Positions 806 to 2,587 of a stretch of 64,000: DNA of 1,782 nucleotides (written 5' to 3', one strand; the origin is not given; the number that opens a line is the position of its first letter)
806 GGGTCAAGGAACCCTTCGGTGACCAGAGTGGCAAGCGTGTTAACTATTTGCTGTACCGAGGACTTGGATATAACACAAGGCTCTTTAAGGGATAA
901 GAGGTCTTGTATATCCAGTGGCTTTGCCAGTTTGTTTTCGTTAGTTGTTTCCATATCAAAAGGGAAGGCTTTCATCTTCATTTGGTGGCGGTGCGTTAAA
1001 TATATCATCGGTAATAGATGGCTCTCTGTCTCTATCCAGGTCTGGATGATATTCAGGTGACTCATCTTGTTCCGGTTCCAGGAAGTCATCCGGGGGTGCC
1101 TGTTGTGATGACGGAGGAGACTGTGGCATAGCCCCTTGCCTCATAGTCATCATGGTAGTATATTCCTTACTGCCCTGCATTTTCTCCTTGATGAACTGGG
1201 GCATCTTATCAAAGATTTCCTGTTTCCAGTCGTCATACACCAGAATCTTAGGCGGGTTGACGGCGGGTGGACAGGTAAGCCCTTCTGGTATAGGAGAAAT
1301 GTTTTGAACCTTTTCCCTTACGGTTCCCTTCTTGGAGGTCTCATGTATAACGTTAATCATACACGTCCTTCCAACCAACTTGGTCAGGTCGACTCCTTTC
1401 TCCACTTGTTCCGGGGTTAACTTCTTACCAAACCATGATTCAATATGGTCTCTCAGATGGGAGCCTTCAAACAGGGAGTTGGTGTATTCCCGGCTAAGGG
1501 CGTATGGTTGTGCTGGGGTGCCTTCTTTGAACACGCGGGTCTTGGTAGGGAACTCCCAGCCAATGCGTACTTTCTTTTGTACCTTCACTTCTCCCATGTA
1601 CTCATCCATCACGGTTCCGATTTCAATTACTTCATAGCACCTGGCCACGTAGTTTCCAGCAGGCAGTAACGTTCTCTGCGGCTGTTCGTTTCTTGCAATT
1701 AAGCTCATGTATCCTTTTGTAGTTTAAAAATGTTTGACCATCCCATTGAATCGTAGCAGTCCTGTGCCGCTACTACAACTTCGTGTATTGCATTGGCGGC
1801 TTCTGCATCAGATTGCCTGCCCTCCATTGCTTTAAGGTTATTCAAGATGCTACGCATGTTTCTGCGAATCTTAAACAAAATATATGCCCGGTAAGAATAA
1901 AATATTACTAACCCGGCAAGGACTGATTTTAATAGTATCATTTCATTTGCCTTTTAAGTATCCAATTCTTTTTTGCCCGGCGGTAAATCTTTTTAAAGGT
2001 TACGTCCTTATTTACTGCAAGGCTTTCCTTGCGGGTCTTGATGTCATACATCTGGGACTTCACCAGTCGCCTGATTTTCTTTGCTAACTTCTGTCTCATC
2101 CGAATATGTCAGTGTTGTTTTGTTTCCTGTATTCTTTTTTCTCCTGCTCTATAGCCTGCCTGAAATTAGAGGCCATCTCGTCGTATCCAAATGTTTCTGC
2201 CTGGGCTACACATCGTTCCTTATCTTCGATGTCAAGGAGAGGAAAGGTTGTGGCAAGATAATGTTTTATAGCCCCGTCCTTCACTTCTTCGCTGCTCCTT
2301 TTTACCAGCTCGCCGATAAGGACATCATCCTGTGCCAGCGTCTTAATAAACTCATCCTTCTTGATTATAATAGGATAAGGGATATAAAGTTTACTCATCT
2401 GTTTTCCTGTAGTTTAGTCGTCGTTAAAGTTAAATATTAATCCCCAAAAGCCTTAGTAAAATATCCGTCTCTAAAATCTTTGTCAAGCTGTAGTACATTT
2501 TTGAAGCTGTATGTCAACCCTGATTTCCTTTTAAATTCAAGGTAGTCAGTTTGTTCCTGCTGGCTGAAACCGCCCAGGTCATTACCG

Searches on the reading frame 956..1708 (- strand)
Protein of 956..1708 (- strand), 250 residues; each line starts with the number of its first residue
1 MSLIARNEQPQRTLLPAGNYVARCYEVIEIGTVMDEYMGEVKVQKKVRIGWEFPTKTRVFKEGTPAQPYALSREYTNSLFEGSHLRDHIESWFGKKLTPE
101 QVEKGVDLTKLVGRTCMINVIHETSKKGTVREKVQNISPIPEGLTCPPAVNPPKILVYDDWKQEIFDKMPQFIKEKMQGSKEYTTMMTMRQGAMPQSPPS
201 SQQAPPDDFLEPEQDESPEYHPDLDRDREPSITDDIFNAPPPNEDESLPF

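Call 89: search_protein_families(library=ncbifam, proteins=[window:956-1708:-], max_evalue=0.001)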
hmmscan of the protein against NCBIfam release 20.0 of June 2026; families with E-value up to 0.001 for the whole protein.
window:956-1708:- (250 aa): 1 family
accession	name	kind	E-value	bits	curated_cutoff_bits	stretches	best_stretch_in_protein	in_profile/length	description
NF046043.1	rep_init_NGO0469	equivalog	2.9e-53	180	75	1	13-183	4-171/171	phage replication initiation protein, NGO0469 family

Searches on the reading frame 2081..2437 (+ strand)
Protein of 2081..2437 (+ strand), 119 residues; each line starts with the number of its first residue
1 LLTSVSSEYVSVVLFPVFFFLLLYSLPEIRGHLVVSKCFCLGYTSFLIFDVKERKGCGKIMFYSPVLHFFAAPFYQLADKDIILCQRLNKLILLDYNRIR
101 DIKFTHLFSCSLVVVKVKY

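Call 47: search_protein_families(library=pfam, alignment_id=A4, max_evalue=0.001)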
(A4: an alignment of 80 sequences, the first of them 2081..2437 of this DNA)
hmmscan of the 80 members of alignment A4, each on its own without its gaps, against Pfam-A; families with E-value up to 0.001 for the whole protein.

A. member 1, window:2081-2437:+ (119 aa): 0 families

B. families by the number of members that match (of 80 scanned): 10 families
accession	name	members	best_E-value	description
PF25283.1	DUF7873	1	2.7e-35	Family of unknown function (DUF7873)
PF18925.5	DUF5675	1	1e-22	Family of unknown function (DUF5675)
PF16510.12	P22_portal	1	4.8e-16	Phage P22-like portal protein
PF00300.27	His_Phos_1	1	1.4e-12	Histidine phosphatase superfamily (branch 1)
PF23978.1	DUF7303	1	1.4e-07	Family of unknown function (DUF7303)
PF03235.19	GmrSD_N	1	3.5e-06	GmrSD restriction endonuclease, N-terminal domain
PF01381.28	HTH_3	1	1.4e-05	Helix-turn-helix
PF03819.22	MazG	1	3.3e-05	MazG nucleotide pyrophosphohydrolase domain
PF01844.29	HNH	1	3.8e-05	HNH endonuclease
PF02839.19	CBM_5_12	1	0.00043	Carbohydrate-binding module family 5/12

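Call 48: search_protein_families(library=phrogs, alignment_id=A4, max_evalue=0.0001)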
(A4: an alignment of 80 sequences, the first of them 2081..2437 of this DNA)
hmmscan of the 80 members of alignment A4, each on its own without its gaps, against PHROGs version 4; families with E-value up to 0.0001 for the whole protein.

A. member 1, window:2081-2437:+ (119 aa): 0 families

B. families by the number of members that match (of 80 scanned): 45 families (the first 25 are shown)
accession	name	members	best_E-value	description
phrog_374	-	1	5.2e-67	HNH endonuclease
phrog_3377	-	1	3.1e-50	HNH endonuclease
phrog_8790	-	1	8.9e-41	restriction endonuclease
phrog_12305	-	1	4.7e-34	ParB-like partition protein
phrog_2081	-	1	2.6e-33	HNH endonuclease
phrog_3972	-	1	5e-26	-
phrog_1501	-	1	1.8e-24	-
phrog_1770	-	1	1.8e-20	Holliday junction resolvase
phrog_156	-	1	2.7e-17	portal protein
phrog_953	-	1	6.5e-17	HNH endonuclease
phrog_862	-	1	1.3e-14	-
phrog_34395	-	1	6.2e-14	-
phrog_119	-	1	2.6e-12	HNH endonuclease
phrog_144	-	1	2.4e-11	HNH endonuclease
phrog_589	-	1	3.8e-09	HNH endonuclease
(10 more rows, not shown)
